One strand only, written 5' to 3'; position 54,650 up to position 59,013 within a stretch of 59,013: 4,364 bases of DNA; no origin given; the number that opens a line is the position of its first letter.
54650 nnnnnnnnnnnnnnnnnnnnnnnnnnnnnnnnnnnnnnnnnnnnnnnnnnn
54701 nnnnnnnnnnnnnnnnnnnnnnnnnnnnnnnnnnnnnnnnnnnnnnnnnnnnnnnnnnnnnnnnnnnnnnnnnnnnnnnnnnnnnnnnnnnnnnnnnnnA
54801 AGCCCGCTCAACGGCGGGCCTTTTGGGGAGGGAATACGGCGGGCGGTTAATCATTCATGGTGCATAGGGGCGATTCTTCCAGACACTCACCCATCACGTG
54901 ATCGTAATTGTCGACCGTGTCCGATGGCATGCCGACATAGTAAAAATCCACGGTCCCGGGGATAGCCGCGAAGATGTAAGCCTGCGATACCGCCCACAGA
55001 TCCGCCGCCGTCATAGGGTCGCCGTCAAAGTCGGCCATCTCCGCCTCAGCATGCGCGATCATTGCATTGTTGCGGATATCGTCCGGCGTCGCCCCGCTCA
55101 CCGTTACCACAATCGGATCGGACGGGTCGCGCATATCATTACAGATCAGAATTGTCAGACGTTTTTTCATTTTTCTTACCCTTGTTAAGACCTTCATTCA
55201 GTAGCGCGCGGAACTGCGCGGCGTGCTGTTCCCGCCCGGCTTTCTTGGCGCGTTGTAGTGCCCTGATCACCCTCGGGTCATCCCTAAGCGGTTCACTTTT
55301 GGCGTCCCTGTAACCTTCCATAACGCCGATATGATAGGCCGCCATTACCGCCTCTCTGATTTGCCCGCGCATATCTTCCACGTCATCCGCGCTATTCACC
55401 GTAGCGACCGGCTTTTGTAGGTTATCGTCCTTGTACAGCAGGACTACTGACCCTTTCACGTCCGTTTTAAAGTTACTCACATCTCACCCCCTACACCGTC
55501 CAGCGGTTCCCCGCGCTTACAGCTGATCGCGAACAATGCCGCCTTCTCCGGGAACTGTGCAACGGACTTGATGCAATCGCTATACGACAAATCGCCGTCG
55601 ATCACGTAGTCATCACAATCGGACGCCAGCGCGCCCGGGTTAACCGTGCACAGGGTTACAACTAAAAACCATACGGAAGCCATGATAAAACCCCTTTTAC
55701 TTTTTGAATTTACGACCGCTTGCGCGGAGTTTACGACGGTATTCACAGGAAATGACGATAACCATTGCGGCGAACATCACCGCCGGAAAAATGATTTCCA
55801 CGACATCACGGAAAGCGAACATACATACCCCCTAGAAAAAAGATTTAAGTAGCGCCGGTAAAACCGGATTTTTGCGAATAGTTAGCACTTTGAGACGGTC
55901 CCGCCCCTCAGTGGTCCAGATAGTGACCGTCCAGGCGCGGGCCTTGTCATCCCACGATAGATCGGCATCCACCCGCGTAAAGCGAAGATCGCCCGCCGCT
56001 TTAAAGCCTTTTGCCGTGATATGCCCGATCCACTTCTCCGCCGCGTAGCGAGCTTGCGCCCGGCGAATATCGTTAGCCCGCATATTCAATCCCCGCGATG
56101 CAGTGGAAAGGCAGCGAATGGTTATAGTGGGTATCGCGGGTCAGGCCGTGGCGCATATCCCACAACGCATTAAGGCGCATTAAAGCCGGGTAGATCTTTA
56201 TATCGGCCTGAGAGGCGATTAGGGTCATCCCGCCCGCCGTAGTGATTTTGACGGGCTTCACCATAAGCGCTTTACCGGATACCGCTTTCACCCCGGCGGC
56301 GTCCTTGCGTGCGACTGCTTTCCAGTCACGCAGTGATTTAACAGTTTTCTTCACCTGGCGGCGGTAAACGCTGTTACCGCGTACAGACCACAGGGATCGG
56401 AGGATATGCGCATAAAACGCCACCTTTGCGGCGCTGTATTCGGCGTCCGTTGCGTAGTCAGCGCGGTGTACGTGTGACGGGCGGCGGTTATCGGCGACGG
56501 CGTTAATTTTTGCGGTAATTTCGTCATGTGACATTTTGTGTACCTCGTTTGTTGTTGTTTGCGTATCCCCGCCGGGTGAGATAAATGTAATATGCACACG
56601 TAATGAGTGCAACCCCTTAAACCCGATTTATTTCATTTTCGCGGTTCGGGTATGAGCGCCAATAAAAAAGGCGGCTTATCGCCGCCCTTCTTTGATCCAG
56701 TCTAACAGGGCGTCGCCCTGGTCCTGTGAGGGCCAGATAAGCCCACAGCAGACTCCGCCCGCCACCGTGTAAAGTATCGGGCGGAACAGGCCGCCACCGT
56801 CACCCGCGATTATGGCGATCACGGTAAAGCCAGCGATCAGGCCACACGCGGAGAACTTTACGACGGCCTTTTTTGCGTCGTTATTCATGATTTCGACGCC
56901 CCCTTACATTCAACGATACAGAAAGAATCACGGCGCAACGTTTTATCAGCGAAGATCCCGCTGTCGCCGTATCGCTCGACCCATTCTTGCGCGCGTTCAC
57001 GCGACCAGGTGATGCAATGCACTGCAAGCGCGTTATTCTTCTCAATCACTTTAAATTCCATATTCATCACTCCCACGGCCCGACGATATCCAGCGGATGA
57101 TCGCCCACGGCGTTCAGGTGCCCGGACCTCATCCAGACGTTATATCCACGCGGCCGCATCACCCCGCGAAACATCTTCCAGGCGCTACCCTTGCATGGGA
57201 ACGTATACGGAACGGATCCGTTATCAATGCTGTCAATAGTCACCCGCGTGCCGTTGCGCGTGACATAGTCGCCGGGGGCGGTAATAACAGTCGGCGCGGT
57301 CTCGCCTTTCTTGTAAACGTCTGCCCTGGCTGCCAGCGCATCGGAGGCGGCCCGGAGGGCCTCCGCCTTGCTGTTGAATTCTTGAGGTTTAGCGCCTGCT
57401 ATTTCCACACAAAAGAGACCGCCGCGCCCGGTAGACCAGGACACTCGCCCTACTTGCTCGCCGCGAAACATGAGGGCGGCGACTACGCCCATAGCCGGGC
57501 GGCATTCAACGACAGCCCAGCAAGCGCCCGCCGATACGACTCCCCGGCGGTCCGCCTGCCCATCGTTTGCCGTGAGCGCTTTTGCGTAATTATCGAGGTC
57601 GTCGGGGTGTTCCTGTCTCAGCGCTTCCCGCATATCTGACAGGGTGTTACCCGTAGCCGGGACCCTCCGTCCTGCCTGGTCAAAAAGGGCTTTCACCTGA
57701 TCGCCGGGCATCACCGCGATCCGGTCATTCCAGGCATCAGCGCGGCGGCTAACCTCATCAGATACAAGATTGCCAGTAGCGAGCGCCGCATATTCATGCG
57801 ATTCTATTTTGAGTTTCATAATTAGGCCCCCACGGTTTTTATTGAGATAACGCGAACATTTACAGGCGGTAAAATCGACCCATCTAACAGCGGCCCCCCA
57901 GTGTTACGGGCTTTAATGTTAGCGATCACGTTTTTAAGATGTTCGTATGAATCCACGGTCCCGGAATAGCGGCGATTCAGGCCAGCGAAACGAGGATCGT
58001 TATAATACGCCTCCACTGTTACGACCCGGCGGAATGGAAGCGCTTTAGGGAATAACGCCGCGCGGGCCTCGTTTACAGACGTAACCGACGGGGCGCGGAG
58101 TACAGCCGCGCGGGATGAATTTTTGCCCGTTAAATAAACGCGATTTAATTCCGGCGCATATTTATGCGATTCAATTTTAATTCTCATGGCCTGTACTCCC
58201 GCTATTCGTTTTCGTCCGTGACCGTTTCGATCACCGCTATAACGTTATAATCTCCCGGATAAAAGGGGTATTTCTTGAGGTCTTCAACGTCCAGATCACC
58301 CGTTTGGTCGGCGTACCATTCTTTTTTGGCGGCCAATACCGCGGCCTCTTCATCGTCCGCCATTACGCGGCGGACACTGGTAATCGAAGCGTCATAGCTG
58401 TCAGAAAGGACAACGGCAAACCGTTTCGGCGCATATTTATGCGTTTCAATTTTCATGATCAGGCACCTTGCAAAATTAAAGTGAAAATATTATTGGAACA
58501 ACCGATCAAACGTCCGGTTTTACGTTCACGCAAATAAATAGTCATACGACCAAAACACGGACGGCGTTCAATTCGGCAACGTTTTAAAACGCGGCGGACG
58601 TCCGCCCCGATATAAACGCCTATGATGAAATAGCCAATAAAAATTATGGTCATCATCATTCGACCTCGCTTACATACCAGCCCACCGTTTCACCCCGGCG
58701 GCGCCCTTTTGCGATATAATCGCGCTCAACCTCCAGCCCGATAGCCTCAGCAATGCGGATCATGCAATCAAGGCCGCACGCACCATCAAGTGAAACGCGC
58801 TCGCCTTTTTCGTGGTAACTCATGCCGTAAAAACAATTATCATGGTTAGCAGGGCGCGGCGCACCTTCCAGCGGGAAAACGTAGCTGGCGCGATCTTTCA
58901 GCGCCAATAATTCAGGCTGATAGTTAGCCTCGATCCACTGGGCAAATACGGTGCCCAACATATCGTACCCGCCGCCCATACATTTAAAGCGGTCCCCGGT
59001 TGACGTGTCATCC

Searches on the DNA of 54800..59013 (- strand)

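Call 41: search_dna_similar(query=window:54800-59013:-, collection=phages, mode=distant, max_rows=45, rows=best)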
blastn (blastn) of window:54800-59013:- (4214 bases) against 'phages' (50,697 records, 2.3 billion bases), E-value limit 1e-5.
Records with a match: 131; places in all: 136; records where one place covers at least 80% of the query: 2.
Best place of each record, by identity: 90-95% 1; 80-90% 21; 60-80% 109.
By first word of the organism name: Salmonella 82; Klebsiella 23; Escherichia 8; Serratia 5; Aeromonas 3; Listeria 2; Chivirus 2; Erwinia 2; Staphylococcus 1; Pseudomonas 1; and 2 more.
By host as written in the record: Salmonella enterica subsp. enterica serovar Typhimurium 20; Salmonella enterica 17; - 10; Klebsiella pneumoniae 8; Salmonella sp. 7; Salmonella enterica subsp. enterica serovar Enteritidis 5; Salmonella gallinarum 4; Salmonella enterica subsp. enterica serovar Infantis 3; and 45 more.
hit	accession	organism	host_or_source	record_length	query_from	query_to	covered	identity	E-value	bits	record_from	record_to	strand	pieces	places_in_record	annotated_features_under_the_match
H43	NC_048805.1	Klebsiella phage Soft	Klebsiella pneumoniae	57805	1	4214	81%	89.1%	0e+0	4534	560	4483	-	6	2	hypothetical protein (x12) | putative DNA binding protein | terminator | ribosome_binding_site (x12)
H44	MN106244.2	Klebsiella phage Soft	Klebsiella pneumoniae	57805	1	4214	81%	88.9%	0e+0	4652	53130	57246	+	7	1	hypothetical protein (x13) | putative DNA binding protein | terminator | ribosome_binding_site (x13)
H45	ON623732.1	Klebsiella phage S9a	Klebsiella pneumoniae CU616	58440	1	4214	73%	89.5%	0e+0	4229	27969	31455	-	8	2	tail protein | hypothetical protein (x8)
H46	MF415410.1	Klebsiella phage KPN N137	Klebsiella pneumoniae YMC15/11/N137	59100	2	4211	76%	86.5%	0e+0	4038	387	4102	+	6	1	putative tail component K-like protein | hypothetical protein (x7) | head outer capsid protein | putative DNA binding protein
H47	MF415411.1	Klebsiella phage KPN U2874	Klebsiella pneumoniae YMC15/09/U2874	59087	2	4211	76%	86.5%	0e+0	4038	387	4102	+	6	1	hypothetical protein (x10)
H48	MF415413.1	Klebsiella phage KPN N54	Klebsiella pneumoniae YMC15/11/N54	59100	2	4211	76%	86.5%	0e+0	4038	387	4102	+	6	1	putative tail component K-like protein | hypothetical protein (x7) | putative DNA binding protein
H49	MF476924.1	Klebsiella phage YMC15/11/N53_KPN_BP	Klebsiella pneumoniae YMC15/11/N53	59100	2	4211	76%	86.5%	0e+0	4038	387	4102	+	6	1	putative tail component K-like protein | hypothetical protein (x6) | putative serine recombinase | putative DNA binding protein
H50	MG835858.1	Klebsiella phage KPN N98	Klebsiella pneumoniae YMC15/11/N98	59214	2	4211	76%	86.5%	0e+0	4038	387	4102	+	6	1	putative tail component K-like protein | hypothetical protein (x8) | putative DNA binding protein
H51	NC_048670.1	Klebsiella phage KPN N137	Klebsiella pneumoniae YMC15/11/N137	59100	2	4211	76%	86.5%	0e+0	4038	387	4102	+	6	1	putative tail component K-like protein | hypothetical protein (x7) | head outer capsid protein | putative DNA binding protein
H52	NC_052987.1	Klebsiella phage KPN N98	Klebsiella pneumoniae YMC15/11/N98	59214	2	4211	76%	86.5%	0e+0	4038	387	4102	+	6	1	putative tail component K-like protein | hypothetical protein (x8) | putative DNA binding protein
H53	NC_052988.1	Klebsiella phage KPN U2874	Klebsiella pneumoniae YMC15/09/U2874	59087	2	4211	76%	86.5%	0e+0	4038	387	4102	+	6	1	hypothetical protein (x10)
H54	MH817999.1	Klebsiella phage Seifer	Klebsiella pneumoniae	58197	1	4214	73%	88.7%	0e+0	4107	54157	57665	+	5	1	hypothetical protein (x9) | putative membrane protein (x2) | terminator | ribosome_binding_site (x11)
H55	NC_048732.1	Klebsiella phage Seifer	Klebsiella pneumoniae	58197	1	4214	73%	88.7%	0e+0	4107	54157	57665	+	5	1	hypothetical protein (x11) | terminator | ribosome_binding_site (x11)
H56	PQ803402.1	Klebsiella phage PIN1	Klebsiella pneumoniae AJ218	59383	1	4064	74%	84.9%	0e+0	3578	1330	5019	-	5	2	hypothetical protein (x11)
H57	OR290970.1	Klebsiella phage SAKp02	Klebsiella pneumoniae B3768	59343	1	4214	62%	90.3%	0e+0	3663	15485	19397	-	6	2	DUF905 domain-containing protein | hypothetical protein (x8) | MC1-binding protein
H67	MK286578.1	Salmonella phage Season12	Salmonella enterica subsp. enterica ...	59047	17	561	13%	67.8%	4e-45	190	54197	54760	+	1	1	hypothetical protein (x3) | ribosome_binding_site (x3)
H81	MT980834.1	Serratia phage vB_SmaS-Smarc5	Serratia marcescens 4526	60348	367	551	4%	71.9%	5e-18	100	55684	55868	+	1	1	hypothetical protein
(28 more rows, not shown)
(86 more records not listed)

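Call 42: get_annotated_region(hit=H67, flank=4500)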
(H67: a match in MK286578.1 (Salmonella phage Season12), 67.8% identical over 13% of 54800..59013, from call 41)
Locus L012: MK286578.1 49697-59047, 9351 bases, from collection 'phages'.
description: Salmonella phage Season12, complete genome.
organism: Salmonella phage Season12 (NCBI taxid 2500556)
taxonomy: Viruses; Duplodnaviria; Heunggongvirae; Uroviricota; Caudoviricetes; Casjensviridae; Chivirus; Chivirus FSLSP030
host: Salmonella enterica subsp. enterica serovar Newport; source: South Texas beef cattle feedlot; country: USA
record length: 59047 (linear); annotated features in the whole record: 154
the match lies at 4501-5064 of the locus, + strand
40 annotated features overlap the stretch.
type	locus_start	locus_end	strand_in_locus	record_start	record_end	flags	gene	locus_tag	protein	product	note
CDS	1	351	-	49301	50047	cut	-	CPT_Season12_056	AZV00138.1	hypothetical protein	YP_009101150, 2.12949e-176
CDS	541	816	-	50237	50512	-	-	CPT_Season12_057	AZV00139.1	hypothetical protein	YP_009101151, 5.58934e-61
CDS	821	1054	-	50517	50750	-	-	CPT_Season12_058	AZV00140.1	hypothetical protein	YP_009101152, 1.3347e-47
regulatory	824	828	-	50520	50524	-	-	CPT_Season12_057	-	ribosome_binding_site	CPT_Season12 _057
CDS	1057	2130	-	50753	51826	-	-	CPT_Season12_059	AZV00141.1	RdgC-like exonuclease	342231, 0.0000029508; InterPro:IPR007476, GO:0006310, 6.6e-19; YP_009101153, 0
regulatory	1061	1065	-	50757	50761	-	-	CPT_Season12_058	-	ribosome_binding_site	CPT_Season12 _058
CDS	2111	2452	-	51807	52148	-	-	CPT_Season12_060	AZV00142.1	hypothetical protein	YP_009101154, 4.99178e-65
regulatory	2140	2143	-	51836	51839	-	-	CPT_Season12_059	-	ribosome_binding_site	CPT_Season12 _059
CDS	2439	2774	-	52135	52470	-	-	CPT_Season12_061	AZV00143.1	hypothetical protein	YP_009101155, 1.02388e-74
regulatory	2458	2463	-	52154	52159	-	-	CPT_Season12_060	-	ribosome_binding_site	CPT_Season12 _060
CDS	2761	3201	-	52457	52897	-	-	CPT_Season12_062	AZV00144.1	hypothetical protein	YP_009101156, 2.40874e-95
regulatory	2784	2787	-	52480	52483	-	-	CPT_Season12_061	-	ribosome_binding_site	CPT_Season12 _061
regulatory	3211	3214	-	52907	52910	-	-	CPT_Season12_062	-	ribosome_binding_site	CPT_Season12 _062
CDS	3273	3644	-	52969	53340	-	-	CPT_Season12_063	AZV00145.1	hypothetical protein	YP_007007063, 1.23447e-51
regulatory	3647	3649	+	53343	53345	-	-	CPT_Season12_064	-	ribosome_binding_site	CPT_Season12 _064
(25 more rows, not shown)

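Call 43: get_annotated_region(hit=H81, flank=4500)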
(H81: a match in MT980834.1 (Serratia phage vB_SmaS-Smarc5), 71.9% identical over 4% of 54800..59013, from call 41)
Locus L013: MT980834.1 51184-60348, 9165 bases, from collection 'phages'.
description: Serratia phage vB_SmaS-Smarc5, complete genome.
organism: Serratia phage vB_SmaS-Smarc5 (NCBI taxid 2777235)
taxonomy: Viruses
host: Serratia marcescens 4526; source: worm farm effluent; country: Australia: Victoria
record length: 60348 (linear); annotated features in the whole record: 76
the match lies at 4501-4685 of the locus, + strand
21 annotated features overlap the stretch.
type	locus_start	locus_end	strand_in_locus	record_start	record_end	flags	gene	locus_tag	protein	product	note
CDS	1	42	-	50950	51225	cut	-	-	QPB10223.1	hypothetical protein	-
CDS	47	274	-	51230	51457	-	-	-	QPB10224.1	hypothetical protein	-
CDS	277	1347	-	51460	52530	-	-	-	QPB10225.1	recombination-associated protein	recombination-associated protein RdgC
CDS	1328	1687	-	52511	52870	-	-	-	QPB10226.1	hypothetical protein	-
CDS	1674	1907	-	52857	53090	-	-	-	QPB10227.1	hypothetical protein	-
CDS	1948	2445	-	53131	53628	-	-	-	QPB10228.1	hypothetical protein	-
CDS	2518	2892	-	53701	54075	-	-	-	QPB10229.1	hypothetical protein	-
CDS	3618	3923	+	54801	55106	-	-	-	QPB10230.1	hypothetical protein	-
CDS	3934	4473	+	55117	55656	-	-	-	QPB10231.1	hypothetical protein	-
CDS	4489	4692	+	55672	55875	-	-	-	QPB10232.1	hypothetical protein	-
CDS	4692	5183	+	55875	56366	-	-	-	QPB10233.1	hypothetical protein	-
CDS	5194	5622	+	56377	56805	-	-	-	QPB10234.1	hypothetical protein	-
CDS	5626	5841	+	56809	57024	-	-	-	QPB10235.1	hypothetical protein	-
CDS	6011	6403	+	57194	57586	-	-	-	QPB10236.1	hypothetical protein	-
CDS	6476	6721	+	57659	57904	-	-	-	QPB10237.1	hypothetical protein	-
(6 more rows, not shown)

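Call 57: search_dna_similar(query=L013:3465-3570:+, collection=phages, mode=distant, max_rows=40, max_evalue=0.01)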
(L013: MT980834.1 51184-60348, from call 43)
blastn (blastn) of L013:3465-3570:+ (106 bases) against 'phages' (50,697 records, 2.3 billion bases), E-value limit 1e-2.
Records with a match: 1; places in all: 2; records where one place covers at least 80% of the query: 1.
Best place of each record, by identity: >=99% 1.
By first word of the organism name: Serratia 1.
By host as written in the record: Serratia marcescens 4526 1.
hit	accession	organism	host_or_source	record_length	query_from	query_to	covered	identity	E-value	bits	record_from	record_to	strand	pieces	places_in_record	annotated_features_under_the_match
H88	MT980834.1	Serratia phage vB_SmaS-Smarc5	Serratia marcescens 4526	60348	1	106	100%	100.0%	2e-47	192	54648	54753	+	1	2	none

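Call 89: search_dna_similar(query=L012:4298-4406:+, collection=phages, mode=distant, max_rows=25, rows=spread, max_evalue=0.001)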
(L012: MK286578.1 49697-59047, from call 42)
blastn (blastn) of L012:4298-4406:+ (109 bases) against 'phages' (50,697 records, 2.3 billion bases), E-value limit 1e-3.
Records with a match: 110; places in all: 201; records where one place covers at least 80% of the query: 15.
Best place of each record, by identity: >=99% 1; 95-99% 40; 90-95% 49; 80-90% 20.
By first word of the organism name: Salmonella 86; Escherichia 9; Listeria 4; Serratia 3; Staphylococcus 2; Enterococcus 2; Chivirus 2; Enterobacter 1; Klebsiella 1.
By host as written in the record: Salmonella enterica subsp. enterica serovar Typhimurium 20; Salmonella enterica 17; - 9; Salmonella sp. 8; Salmonella enterica subsp. enterica serovar Enteritidis 5; Listeria monocytogenes 4; Salmonella gallinarum 4; Salmonella enterica subsp. enterica serovar Infantis 3; and 30 more.
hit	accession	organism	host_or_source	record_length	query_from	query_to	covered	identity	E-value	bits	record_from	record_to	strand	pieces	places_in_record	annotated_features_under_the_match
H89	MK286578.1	Salmonella phage Season12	Salmonella enterica subsp. enterica ...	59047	1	109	100%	100.0%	5e-49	197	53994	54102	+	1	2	hypothetical protein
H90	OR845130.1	Salmonella phage S.Typ Adana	Salmonella enterica subsp. enterica ...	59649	2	109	99%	97.2%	4e-44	182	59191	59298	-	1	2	record has no annotation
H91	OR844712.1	Escherichia phage ECO104 4-5-2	Escherichia coli O104:H4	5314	1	109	100%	94.5%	7e-41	170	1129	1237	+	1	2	record has no annotation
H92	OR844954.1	Enterococcus phage Efm 3-10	Enterococcus faecium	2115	1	86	79%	89.8%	6e-23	112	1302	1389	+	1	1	record has no annotation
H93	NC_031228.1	Salmonella phage BP12C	Salmonella enterica Hadar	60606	1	86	79%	87.5%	3e-20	103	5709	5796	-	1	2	none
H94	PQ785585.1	Salmonella phage As4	Salmonella enterica subsp. enterica ...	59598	1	77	71%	91.0%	2e-21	106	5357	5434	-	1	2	none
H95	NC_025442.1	Chivirus chi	Salmonella enterica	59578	1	77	71%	91.0%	2e-21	106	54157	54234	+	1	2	none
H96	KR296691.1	Salmonella phage 37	Salmonella gallinarum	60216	1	71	65%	90.1%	2e-16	91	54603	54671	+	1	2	none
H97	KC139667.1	Salmonella phage FSL SP-099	Salmonella enterica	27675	1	65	60%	95.5%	2e-21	105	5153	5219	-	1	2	none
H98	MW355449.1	Salmonella phage vB_SenS_BPS2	Salmonella enterica subsp. enterica ...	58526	1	65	60%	95.5%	2e-21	105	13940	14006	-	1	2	none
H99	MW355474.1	Salmonella phage vB_SenS_BPS1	Salmonella enterica subsp. enterica ...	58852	1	65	60%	95.5%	2e-21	105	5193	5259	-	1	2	none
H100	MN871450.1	Serratia phage KpYy 1 41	Klebsiella pneumoniae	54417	1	65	60%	95.5%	2e-21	105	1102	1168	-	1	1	record has no annotation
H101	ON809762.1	Salmonella phage SeF2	Salmonella enterica subsp. enterica ...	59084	1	65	60%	95.5%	2e-21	105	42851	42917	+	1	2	hypothetical protein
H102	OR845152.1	Escherichia phage EC22.5-2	Escherichia coli ATCC 25922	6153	1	65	60%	95.5%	2e-21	105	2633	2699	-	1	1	record has no annotation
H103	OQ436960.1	Salmonella phage ST-W23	Salmonella enterica subsp. enterica ...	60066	1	65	60%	95.5%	2e-21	105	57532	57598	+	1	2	none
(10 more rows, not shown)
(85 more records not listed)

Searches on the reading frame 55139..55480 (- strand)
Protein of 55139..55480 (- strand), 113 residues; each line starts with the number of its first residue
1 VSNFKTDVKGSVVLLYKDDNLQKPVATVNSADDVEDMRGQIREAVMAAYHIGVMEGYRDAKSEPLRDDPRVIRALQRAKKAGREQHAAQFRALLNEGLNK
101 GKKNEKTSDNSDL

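Call 74: search_protein_families(library=pfam, max_evalue=0.05, proteins=[window:55139-55480:-])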
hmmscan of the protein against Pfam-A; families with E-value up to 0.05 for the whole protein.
window:55139-55480:- (113 aa): 1 family
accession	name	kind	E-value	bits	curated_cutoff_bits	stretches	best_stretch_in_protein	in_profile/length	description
PF21790.3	OGG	-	0.0043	17.2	27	1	30-99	46-116/201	Putative 8-oxoguanine DNA glycosylase OGG-like protein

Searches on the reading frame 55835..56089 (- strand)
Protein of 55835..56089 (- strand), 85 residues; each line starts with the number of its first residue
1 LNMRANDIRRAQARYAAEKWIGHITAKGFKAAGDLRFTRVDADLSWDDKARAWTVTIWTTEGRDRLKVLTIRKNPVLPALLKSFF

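Call 54: search_protein_families(library=pfam, max_evalue=0.01, proteins=[window:55835-56089:-])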
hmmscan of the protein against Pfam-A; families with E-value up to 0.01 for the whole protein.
seq(85 aa): 0 families

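Call 55: search_protein_families(library=phrogs, max_evalue=0.001, proteins=[window:55835-56089:-])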
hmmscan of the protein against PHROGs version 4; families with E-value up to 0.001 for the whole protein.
seq(85 aa): 1 family
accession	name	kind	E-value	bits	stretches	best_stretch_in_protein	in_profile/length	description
phrog_8116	-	unknown function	4.8e-34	117.4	1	5-85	2-83/83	-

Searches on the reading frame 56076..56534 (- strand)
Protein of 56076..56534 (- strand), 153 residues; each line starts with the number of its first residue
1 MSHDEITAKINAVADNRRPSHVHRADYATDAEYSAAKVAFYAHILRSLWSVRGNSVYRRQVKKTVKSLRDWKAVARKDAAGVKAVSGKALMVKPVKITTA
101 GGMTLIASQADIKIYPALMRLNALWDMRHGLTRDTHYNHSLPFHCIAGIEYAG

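Call 54: search_protein_families(library=pfam, max_evalue=0.01, proteins=[window:56076-56534:-])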
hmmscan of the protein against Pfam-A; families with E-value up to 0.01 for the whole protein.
seq(153 aa): 0 families

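Call 55: search_protein_families(library=phrogs, max_evalue=0.001, proteins=[window:56076-56534:-])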
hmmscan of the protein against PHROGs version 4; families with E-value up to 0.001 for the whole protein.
seq(153 aa): 1 family
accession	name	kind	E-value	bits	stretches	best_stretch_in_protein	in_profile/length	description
phrog_18953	-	tail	5.7e-69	233.2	1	8-152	70-216/217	tail protein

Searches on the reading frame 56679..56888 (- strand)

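Call 54: search_protein_families(library=pfam, max_evalue=0.01, proteins=[window:56679-56888:-])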
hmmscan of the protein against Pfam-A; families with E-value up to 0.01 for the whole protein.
seq(70 aa): 0 families

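Call 55: search_protein_families(library=phrogs, max_evalue=0.001, proteins=[window:56679-56888:-])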
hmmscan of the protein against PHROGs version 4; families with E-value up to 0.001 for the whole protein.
seq(70 aa): 1 family
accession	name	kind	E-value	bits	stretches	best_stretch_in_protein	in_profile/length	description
phrog_8635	-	unknown function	3.5e-34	117.5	1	1-67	6-72/73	-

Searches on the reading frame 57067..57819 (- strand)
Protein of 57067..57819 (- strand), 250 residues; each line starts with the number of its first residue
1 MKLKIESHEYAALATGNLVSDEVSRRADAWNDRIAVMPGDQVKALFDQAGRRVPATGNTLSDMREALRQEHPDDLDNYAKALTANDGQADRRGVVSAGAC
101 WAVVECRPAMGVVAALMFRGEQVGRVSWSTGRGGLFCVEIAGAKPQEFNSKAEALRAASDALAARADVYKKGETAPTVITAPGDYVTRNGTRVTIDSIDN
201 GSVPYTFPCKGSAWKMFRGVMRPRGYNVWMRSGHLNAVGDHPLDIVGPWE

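Call 54: search_protein_families(library=pfam, max_evalue=0.01, proteins=[window:57070-57819:-])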
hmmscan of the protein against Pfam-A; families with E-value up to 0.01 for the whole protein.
seq(250 aa): 0 families

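Call 55: search_protein_families(library=phrogs, max_evalue=0.001, proteins=[window:57070-57819:-])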
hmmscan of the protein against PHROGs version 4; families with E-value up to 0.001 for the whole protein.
seq(250 aa): 2 families
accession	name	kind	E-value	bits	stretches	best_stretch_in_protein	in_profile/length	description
phrog_4781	-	unknown function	6.2e-33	113.7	1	173-250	5-82/83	-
phrog_9514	-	unknown function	5.7e-13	50.1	1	179-247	5-78/182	-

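Call 75: search_protein_families(library=ncbifam, max_evalue=0.01, proteins=[window:57067-57819:-])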
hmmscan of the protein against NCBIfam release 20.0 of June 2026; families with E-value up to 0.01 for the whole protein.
window:57067-57819:- (250 aa): 0 families
